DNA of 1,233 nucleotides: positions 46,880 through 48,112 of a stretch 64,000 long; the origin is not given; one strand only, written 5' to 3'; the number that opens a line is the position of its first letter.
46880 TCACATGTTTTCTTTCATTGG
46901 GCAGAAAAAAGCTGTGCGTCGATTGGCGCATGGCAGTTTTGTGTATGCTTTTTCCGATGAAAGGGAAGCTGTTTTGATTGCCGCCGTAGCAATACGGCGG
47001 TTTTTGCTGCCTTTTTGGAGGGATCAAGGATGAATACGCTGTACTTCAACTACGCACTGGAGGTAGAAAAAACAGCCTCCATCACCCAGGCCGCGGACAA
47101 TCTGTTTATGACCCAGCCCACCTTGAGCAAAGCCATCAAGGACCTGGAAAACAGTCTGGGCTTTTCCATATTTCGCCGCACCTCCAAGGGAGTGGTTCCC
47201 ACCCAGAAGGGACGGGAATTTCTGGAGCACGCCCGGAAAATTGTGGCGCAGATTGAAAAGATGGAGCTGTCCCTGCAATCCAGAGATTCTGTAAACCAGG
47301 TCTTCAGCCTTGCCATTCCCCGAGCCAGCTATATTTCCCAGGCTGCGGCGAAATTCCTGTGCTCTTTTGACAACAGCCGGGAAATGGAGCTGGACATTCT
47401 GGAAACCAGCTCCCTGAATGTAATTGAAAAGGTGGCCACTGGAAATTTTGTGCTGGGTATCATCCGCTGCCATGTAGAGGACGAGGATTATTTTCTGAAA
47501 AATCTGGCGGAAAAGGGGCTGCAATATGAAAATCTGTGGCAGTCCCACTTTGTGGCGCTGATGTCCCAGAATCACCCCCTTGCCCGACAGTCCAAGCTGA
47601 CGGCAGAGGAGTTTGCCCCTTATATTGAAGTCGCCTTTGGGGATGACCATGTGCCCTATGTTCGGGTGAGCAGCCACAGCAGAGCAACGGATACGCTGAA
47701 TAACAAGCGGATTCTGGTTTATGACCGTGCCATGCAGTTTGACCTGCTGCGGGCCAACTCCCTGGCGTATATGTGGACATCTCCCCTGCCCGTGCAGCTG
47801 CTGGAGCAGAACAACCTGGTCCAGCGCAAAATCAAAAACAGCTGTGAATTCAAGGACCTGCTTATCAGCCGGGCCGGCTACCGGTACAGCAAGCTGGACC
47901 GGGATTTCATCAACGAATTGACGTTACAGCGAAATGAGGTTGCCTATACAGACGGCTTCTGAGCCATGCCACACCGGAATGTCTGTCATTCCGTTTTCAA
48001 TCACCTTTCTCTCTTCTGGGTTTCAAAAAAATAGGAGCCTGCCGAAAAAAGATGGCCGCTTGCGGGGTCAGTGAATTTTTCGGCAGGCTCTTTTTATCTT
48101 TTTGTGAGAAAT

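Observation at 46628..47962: Cobalamin riboswitch placed in front of a LysR-type transcription factor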

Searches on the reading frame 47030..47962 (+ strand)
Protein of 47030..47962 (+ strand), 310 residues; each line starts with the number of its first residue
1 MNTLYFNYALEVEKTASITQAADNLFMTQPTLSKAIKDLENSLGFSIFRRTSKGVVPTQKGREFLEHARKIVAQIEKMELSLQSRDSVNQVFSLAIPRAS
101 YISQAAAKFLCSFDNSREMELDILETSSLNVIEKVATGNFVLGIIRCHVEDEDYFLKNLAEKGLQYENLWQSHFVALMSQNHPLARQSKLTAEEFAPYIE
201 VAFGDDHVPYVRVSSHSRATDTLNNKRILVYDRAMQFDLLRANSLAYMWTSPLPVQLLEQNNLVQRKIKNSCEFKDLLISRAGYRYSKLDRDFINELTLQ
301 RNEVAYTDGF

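Call 6: search_protein_families(library=pfam, proteins=[window:47030-47962:+])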
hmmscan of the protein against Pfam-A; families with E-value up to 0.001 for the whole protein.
window:47030-47962:+ (310 aa): 2 families
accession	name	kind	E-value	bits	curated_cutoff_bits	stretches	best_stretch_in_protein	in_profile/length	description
PF00126.33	HTH_1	-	1.6e-16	60.4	26.6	1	8-62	6-60/60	Bacterial regulatory helix-turn-helix protein, lysR family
PF03466.25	LysR_substrate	-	6.8e-08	32.6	28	1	118-297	34-204/209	LysR substrate binding domain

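Call 7: search_protein_families(library=ncbifam, proteins=[window:47030-47962:+])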
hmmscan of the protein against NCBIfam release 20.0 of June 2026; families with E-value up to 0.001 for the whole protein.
window:47030-47962:+ (310 aa): 51 families (the best 25 are shown)
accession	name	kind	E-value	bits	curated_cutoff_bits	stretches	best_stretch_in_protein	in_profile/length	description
NF047520.1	trans_act_CidR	equivalog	3.7e-23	82.1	415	1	5-208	5-199/292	cidABC operon transcriptional activator CidR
TIGR02424.1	TF_pcaQ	equivalog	1e-21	77.1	303.8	1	10-198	12-193/300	pca operon transcription factor PcaQ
NF040786.1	LysR_Sec_metab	equivalog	4e-21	75.3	250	1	10-154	10-155/298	selenium metabolism-associated LysR family transcriptional regulator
NF007385.0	PRK09906.1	equivalog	1.7e-18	66.8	356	1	6-195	6-185/296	DNA-binding transcriptional regulator HcaR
TIGR03339.1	phn_lysR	subfamily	2.7e-18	66.2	341.1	1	12-198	8-182/279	aminoethylphosphonate catabolism associated LysR family transcriptional regulator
NF009327.0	PRK12684.1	subfamily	9.2e-18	64.5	402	1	2-206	2-200/313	CysB family HTH-type transcriptional regulator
NF008294.1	PRK11074.1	equivalog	5.3e-17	62.1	345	1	12-271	13-262/300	DNA-binding transcriptional activator PunR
NF007501.0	PRK10094.1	equivalog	8.2e-17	61.3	372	1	10-279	11-271/308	HTH-type transcriptional activator AllS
NF045775.1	acetoin_reg_AlsR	exception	1.3e-16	60.9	430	1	6-195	6-186/290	acetoin biosynthesis transcriptional regulator AlsR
NF053705.1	TransRegGltCGpos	equivalog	1.5e-16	60.5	350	1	6-194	6-186/300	glutamate biosynthesis transcriptional regulator GltC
NF047354.1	trans_reg_GltC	equivalog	2.6e-16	60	300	1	6-188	6-181/290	glutamate biosynthesis transcriptional regulator GltC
NF052633.1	LysR_TF_PsrA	exception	4.3e-16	58.7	540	1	4-196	10-191/297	L-proline-binding transcription factor PsrA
NF007307.0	PRK09791.1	equivalog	1.7e-15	57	336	1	10-189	14-186/302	LysR family transcriptional regulator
NF008416.0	PRK11242.1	equivalog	2.1e-15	56.8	277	1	6-196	6-188/300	transcriptional regulator CynR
NF007439.0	PRK09986.1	equivalog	1.1e-14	54.5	290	1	8-197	14-196/296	LysR family transcriptional regulator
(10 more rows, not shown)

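Call 8: find_homologous_proteins(query=window:47030-47962:+, max_evalue=1e-10)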
Query window:47030-47962:+ (310 aa): 928 proteins with E <= 1e-10 among 2291 candidates; the best 120 are listed.
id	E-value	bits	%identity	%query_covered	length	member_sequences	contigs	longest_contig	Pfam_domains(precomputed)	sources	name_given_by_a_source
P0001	1.0e-196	670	98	100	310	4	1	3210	PF00126.34,PF03466.26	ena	-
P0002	3.9e-196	668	98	100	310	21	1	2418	PF00126.34,PF03466.26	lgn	-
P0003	7.9e-195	664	97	100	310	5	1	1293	PF00126.34,PF03466.26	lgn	-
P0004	8.8e-192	654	96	100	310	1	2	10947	PF00126.34,PF03466.26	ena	-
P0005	3.2e-191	652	95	100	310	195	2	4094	PF00126.34,PF03466.26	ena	-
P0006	1.6e-190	649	95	100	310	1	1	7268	PF00126.34,PF03466.26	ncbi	-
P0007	4.9e-167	572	83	100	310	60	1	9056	PF00126.34,PF03466.26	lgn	-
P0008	7.2e-166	569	82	99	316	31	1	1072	PF00126.34,PF03466.26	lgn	-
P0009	1.1e-163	561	81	99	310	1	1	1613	PF00126.34,PF03466.26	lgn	-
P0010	2.4e-158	544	80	99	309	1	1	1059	PF00126.34,PF03466.26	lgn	-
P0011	2.7e-158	544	79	99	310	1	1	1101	PF00126.34,PF03466.26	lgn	-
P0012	3.8e-154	530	79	99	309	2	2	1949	PF00126.34,PF03466.26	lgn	-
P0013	1.3e-153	528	78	98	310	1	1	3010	PF00126.34,PF03466.26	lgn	-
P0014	1.3e-150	519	76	99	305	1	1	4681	PF00126.34,PF03466.26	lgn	-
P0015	5.9e-150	516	78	100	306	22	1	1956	PF00126.34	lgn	-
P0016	1.6e-146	505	77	99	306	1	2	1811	PF00126.34,PF03466.26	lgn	-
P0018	2.5e-145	501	76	99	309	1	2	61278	PF00126.34,PF03466.26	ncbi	-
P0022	8.1e-139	480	70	99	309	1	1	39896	PF00126.34,PF03466.26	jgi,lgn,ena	-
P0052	9.7e-131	453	65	99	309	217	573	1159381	PF00126.34,PF03466.26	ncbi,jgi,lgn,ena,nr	ncbi:MAG: LysR family transcriptional regulator [Oscillospiraceae bacterium]|jgi:transcriptional reg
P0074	8.5e-127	440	63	99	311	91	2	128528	PF00126.34,PF03466.26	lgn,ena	-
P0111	2.7e-123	429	65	99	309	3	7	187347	PF00126.34,PF03466.26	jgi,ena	-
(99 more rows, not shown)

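Call 10: find_related_loci(query=A1, collection=genome_contigs, flank=6000)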
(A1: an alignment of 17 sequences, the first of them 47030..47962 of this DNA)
Query A1 (310 aa) in genome_contigs; peptide patterns used: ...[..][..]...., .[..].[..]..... (x = any residue, [..] = any of these).
288 stretches matched a pattern; 272 encode a relative of the query (tblastn E <= 1e-3); the best 80 are kept; 80 distinct loci.
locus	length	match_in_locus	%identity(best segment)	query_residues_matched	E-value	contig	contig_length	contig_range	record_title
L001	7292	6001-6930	96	1-310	0e+0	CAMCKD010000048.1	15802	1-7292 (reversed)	MAG: uncultured Clostridia bacterium isolate ERR1855546_bin.18_metaWRAP_v1.3_MAG genome assembly, contig: ERZ9514764.158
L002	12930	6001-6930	95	1-310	0e+0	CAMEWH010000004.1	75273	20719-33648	MAG: uncultured Clostridia bacterium isolate SRR11489746_bin.71_metaWRAP_v1.3_MAG genome assembly, contig: ERZ11466724.2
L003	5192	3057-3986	95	1-310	0e+0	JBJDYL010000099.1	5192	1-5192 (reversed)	MAG: Faecousia sp. isolate FUKU01_bin.011 NODE_4025_length_5192_cov_18.456103, whole genome shotgun sequence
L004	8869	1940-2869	94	1-310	0e+0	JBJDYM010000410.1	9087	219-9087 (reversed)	MAG: Faecousia sp. isolate EHIM01_bin.002 NODE_928_length_9087_cov_27.789526, whole genome shotgun sequence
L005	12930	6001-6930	83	1-310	1e-179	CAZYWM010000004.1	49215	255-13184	MAG TPA_asm: uncultured Oscillospiraceae bacterium isolate SRP287540_co2_136 genome assembly, contig: NODE_592_length_49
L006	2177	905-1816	78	1-308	4e-174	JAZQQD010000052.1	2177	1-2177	MAG: Faecousia sp. isolate T1900045236_TH20190006.MAGScoT_cleanbin_000116 SGB_5480_k141_650666, whole genome shotgun seq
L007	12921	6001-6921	73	1-308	7e-156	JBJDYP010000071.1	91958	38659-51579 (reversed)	MAG: Faecousia sp. isolate SARD08_bin.019 NODE_45_length_91958_cov_15.797841, whole genome shotgun sequence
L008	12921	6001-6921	70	1-306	6e-150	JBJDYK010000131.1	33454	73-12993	MAG: Faecousia sp. isolate FUKU07_bin.002 NODE_392_length_33454_cov_37.765023, whole genome shotgun sequence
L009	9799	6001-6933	64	1-308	3e-137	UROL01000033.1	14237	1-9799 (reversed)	uncultured Clostridiales bacterium isolate UMGS1193 genome assembly, contig: NODE_700_length_14237_cov_4.665209, whole g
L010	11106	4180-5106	63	1-306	1e-136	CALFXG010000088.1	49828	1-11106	MAG TPA_asm: uncultured Clostridia bacterium isolate ERR1430432_bin.112_CONCOCT_v1.1_MAG genome assembly, contig: ERZ130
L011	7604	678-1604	62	1-308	6e-135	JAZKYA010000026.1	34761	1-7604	MAG: Faecousia sp. isolate T1900045108_TC20190102.MAGScoT_cleanbin_000025 SGB_4790_k141_1023427, whole genome shotgun se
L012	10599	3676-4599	63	1-307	1e-134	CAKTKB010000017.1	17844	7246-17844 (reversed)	MAG: uncultured Oscillospiraceae bacterium isolate REFINED_METABAT215_TOP10_CONTIGS_1500_ASSEMBLY_K77_MERGED__Hadza_MoBi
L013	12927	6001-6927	63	1-306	2e-134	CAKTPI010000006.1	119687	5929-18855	MAG: uncultured Oscillospiraceae bacterium isolate REFINED_METABAT215_TOP10_CONTIGS_1500_ASSEMBLY_K77_MERGED__Hadza_MoBi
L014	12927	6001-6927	61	1-308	3e-133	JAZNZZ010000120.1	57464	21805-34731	MAG: Faecousia sp. isolate T1900044764_TS20190230.MAGScoT_cleanbin_000079 SGB_2397_k141_1383627, whole genome shotgun se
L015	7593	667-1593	62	1-308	6e-133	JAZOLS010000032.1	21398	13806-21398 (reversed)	MAG: Faecousia sp. isolate T1900045652_YK20190346.MAGScoT_cleanbin_000021 SGB_8219_k141_1494385, whole genome shotgun se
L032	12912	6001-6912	48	1-306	6e-92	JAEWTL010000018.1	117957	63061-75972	MAG: Bacillota bacterium isolate OH_SDB_141 k127_1300167, whole genome shotgun sequence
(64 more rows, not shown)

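Call 24: find_encoding_contigs(protein=P0007, flank=4000, max_places=4)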
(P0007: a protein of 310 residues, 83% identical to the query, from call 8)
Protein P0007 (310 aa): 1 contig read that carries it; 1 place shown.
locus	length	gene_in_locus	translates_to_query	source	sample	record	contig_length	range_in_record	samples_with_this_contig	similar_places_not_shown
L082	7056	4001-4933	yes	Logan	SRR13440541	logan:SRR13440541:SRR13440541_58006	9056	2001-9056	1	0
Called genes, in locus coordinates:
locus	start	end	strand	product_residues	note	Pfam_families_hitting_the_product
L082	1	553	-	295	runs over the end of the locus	PF00990:GGDEF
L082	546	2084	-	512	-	PF27133:YfdI_N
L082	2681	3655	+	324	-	PF02275:CBAH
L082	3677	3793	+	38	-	-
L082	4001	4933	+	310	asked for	PF00126:HTH_1, PF03466:LysR_substrate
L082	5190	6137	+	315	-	PF00056:Ldh_1_N, PF02056:Glyco_hydro_4 (faint), PF02866:Ldh_1_C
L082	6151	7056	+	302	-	?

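Call 28: find_encoding_contigs(protein=P0052, flank=9000, max_places=3)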
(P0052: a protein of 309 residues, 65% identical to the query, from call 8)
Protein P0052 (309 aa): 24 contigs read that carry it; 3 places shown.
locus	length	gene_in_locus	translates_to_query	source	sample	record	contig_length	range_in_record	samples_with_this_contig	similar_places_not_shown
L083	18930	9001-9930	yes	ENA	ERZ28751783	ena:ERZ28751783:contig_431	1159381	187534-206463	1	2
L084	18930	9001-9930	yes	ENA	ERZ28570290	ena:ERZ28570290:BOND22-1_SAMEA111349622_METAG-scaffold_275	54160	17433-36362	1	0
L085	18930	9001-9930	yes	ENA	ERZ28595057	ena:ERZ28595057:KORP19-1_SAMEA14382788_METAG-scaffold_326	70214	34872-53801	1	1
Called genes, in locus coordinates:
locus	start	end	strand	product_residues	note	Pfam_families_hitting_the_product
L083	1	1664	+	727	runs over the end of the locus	PF11992:TgpA_N (weak), PF01841:Transglut_core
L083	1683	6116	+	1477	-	PF13360:PQQ_2 (weak), PF00404:Dockerin_1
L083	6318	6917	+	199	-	PF14478:DUF4430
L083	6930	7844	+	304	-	-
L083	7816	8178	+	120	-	PF20185:DUF6548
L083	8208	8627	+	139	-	-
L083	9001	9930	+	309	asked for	PF00126:HTH_1, PF03466:LysR_substrate (weak)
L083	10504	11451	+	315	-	PF00056:Ldh_1_N, PF02866:Ldh_1_C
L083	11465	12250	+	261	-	PF02754:CCG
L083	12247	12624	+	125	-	PF13237:Fer4_10, PF13183:Fer4_8, PF12838:Fer4_7 (weak), PF13187:Fer4_9, PF13484:Fer4_16 (faint), PF13534:Fer4_17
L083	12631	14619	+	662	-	PF01266:DAO (weak), PF07992:Pyr_redox_2 (weak), PF12831:FAD_oxidored (weak), PF13450:NAD_binding_8 (weak), PF00037:Fer4 (weak), PF13237:Fer4_10 (weak), PF12838:Fer4_7, PF13183:Fer4_8 (weak), +8 more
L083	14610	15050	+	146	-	PF02662:FlpD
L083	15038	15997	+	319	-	PF13534:Fer4_17 (faint), PF00037:Fer4 (faint), PF12797:Fer4_2 (faint), PF13183:Fer4_8, PF13187:Fer4_9 (weak)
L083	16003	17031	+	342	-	PF13534:Fer4_17 (faint), PF13187:Fer4_9 (faint), PF12797:Fer4_2 (faint), PF13183:Fer4_8 (faint), PF17179:Fer4_22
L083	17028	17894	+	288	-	PF00970:FAD_binding_6 (weak), PF00175:NAD_binding_1, PF10418:DHODB_Fe-S_bind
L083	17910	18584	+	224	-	PF13510:Fer2_4 (weak), PF13183:Fer4_8 (faint), PF12838:Fer4_7 (weak)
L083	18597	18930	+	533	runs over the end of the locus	PF00890:FAD_binding_2, PF01266:DAO, PF03486:HI0933_like, PF07992:Pyr_redox_2 (weak), PF12831:FAD_oxidored (faint)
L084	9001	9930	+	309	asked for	PF00126:HTH_1, PF03466:LysR_substrate (weak)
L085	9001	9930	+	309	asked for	PF00126:HTH_1, PF03466:LysR_substrate (weak)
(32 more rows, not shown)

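Call 29: find_encoding_contigs(protein=P0018, flank=9000, max_places=2)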
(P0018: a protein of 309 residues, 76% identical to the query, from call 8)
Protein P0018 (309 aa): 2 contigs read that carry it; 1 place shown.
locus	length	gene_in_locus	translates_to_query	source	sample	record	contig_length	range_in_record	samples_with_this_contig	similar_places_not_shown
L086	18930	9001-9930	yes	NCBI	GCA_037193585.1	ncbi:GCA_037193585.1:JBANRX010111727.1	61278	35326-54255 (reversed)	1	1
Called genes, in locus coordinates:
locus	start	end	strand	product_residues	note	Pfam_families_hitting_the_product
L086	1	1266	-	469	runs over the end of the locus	PF00672:HAMP, PF00512:HisKA, PF02518:HATPase_c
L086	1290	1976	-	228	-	PF00072:Response_reg, PF00486:Trans_reg_C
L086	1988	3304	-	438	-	PF13517:FG-GAP_3 (faint), PF01839:FG-GAP (faint)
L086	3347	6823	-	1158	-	PF02811:PHP, PF07733:DNA_pol3_alpha, PF17657:DNA_pol3_finger, PF14579:HHH_6, PF01336:tRNA_anti-codon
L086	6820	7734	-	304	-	PF10298:WhiA_N (faint), PF14527:LAGLIDADG_WhiA, PF02650:HTH_WhiA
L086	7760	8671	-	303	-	PF01565:FAD_binding_4, PF02873:MurB_C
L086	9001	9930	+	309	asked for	PF00126:HTH_1, PF03466:LysR_substrate (weak)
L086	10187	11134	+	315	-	PF00056:Ldh_1_N, PF02056:Glyco_hydro_4 (faint), PF02866:Ldh_1_C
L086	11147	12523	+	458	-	PF00206:Lyase_1, PF10415:FumaraseC_C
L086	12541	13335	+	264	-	PF02754:CCG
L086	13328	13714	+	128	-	PF13237:Fer4_10, PF14697:Fer4_21 (faint), PF12838:Fer4_7 (weak), PF13183:Fer4_8, PF13187:Fer4_9, PF13534:Fer4_17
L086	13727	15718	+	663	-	PF07992:Pyr_redox_2 (faint), PF12831:FAD_oxidored (weak), PF13450:NAD_binding_8 (weak), PF00037:Fer4 (weak), PF12797:Fer4_2 (weak), PF00037:Fer4 (weak), PF12838:Fer4_7, PF13187:Fer4_9 (weak), +4 more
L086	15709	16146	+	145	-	PF02662:FlpD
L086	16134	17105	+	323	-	PF13187:Fer4_9 (faint), PF13183:Fer4_8, PF13534:Fer4_17 (weak)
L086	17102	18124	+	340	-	PF13187:Fer4_9 (faint), PF00037:Fer4 (faint), PF12797:Fer4_2 (faint), PF13183:Fer4_8 (faint), PF17179:Fer4_22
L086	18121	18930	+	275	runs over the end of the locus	PF00175:NAD_binding_1, PF10418:DHODB_Fe-S_bind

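Call 34: find_encoding_contigs(protein=P0013, flank=3000, max_places=3)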
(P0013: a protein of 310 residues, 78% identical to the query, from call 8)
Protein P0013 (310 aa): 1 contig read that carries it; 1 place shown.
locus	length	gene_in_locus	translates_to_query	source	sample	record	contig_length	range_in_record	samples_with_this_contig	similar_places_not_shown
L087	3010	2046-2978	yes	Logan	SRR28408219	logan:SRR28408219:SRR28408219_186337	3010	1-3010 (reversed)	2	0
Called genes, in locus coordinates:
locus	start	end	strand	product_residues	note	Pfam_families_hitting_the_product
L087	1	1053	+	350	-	?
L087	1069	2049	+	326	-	PF24827:AstE_AspA_cat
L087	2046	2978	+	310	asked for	PF00126:HTH_1, PF03466:LysR_substrate (weak)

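Call 35: find_encoding_contigs(protein=P0014, flank=4000, max_places=3)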
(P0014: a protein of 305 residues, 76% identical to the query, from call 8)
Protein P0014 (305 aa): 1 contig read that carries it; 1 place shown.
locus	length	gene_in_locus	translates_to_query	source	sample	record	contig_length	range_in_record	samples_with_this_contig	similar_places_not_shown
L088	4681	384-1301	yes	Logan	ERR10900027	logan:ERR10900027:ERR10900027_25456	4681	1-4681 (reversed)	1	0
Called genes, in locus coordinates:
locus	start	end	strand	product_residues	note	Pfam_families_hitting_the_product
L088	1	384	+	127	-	?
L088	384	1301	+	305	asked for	PF00126:HTH_1, PF03466:LysR_substrate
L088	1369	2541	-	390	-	PF13306:LRR_5 (weak)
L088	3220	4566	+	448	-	PF01743:PolyA_pol, PF12627:PolyA_pol_RNAbd, PF01966:HD (weak)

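Call 36: find_encoding_contigs(protein=P0012, flank=3000, max_places=3)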
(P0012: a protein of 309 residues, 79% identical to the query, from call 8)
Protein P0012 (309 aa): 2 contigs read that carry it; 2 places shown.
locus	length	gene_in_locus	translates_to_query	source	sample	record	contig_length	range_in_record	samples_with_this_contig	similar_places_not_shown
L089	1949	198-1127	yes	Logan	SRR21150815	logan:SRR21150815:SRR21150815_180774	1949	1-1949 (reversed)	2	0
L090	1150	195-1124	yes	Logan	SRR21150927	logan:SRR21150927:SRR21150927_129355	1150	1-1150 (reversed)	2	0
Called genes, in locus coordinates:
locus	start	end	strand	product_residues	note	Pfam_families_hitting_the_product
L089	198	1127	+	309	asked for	PF00126:HTH_1, PF03466:LysR_substrate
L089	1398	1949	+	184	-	?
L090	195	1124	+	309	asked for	PF00126:HTH_1, PF03466:LysR_substrate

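Call 41: find_encoding_contigs(protein=P0022, flank=6000, max_places=2)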
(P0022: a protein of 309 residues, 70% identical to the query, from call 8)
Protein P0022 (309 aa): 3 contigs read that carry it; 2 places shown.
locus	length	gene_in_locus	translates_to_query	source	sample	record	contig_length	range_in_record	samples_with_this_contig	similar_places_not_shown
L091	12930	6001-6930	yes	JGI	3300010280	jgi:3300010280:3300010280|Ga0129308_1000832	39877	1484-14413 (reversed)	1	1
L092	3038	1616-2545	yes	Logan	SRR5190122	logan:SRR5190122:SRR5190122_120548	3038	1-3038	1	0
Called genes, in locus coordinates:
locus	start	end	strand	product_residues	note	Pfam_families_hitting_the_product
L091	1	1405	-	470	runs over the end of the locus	PF04223:CitF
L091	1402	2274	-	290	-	PF03328:HpcH_HpaI, PF15617:C-C_Bond_Lyase (weak)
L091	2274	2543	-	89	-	PF06857:ACP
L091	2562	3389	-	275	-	PF00753:Lactamase_B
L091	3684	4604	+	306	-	PF00126:HTH_1, PF03466:LysR_substrate (weak)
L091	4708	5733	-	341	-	PF19328:DAP_DH_C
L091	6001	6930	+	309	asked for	PF00126:HTH_1, PF03466:LysR_substrate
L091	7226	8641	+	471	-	PF00206:Lyase_1, PF10415:FumaraseC_C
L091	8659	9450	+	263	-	PF02754:CCG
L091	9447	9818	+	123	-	PF13237:Fer4_10, PF14697:Fer4_21 (faint), PF12838:Fer4_7 (weak), PF13183:Fer4_8, PF13187:Fer4_9, PF13484:Fer4_16 (faint), PF13534:Fer4_17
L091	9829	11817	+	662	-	PF01266:DAO (weak), PF12831:FAD_oxidored (weak), PF13450:NAD_binding_8, PF00037:Fer4 (weak), PF13484:Fer4_16 (weak), PF00037:Fer4 (weak), PF12838:Fer4_7, PF13187:Fer4_9 (weak), +8 more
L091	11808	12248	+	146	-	PF02662:FlpD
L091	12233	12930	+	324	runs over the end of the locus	PF13187:Fer4_9 (faint), PF13183:Fer4_8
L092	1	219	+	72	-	?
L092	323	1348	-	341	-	PF19328:DAP_DH_C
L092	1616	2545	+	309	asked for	PF00126:HTH_1, PF03466:LysR_substrate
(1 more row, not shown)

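Call 42: find_encoding_contigs(protein=P0074, flank=6000, max_places=2)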
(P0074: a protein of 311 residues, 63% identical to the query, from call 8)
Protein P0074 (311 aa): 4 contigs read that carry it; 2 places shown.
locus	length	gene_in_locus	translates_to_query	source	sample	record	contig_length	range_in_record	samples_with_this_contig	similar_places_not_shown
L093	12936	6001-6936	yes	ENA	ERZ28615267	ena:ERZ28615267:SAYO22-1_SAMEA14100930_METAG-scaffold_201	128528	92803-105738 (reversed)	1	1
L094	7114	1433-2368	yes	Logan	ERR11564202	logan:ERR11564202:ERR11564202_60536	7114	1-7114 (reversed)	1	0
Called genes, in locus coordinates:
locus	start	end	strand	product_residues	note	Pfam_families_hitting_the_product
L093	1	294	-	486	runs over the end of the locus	PF03577:Peptidase_C69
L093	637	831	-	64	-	PF02943:FeThRed_B (weak)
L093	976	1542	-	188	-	-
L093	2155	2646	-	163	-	-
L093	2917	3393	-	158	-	-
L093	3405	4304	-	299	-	PF00126:HTH_1, PF03466:LysR_substrate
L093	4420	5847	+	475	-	PF03023:MurJ (weak), PF01554:MatE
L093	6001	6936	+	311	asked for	PF00126:HTH_1, PF03466:LysR_substrate (weak)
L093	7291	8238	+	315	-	PF00056:Ldh_1_N, PF02866:Ldh_1_C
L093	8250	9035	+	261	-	PF02754:CCG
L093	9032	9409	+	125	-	PF13237:Fer4_10, PF13183:Fer4_8, PF12838:Fer4_7 (weak), PF13187:Fer4_9, PF13534:Fer4_17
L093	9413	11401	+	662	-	PF00890:FAD_binding_2 (weak), PF01266:DAO (weak), PF12831:FAD_oxidored (weak), PF13450:NAD_binding_8 (weak), PF00037:Fer4 (weak), PF12837:Fer4_6 (weak), PF13237:Fer4_10 (weak), PF12838:Fer4_7, +8 more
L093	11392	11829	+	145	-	PF02662:FlpD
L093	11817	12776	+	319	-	PF13534:Fer4_17 (faint), PF00037:Fer4 (faint), PF13183:Fer4_8, PF13187:Fer4_9 (weak)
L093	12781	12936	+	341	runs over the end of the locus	PF13187:Fer4_9 (faint), PF13534:Fer4_17 (faint), PF13183:Fer4_8 (faint), PF00037:Fer4 (faint), PF12797:Fer4_2 (faint), PF17179:Fer4_22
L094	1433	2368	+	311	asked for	PF00126:HTH_1, PF03466:LysR_substrate (weak)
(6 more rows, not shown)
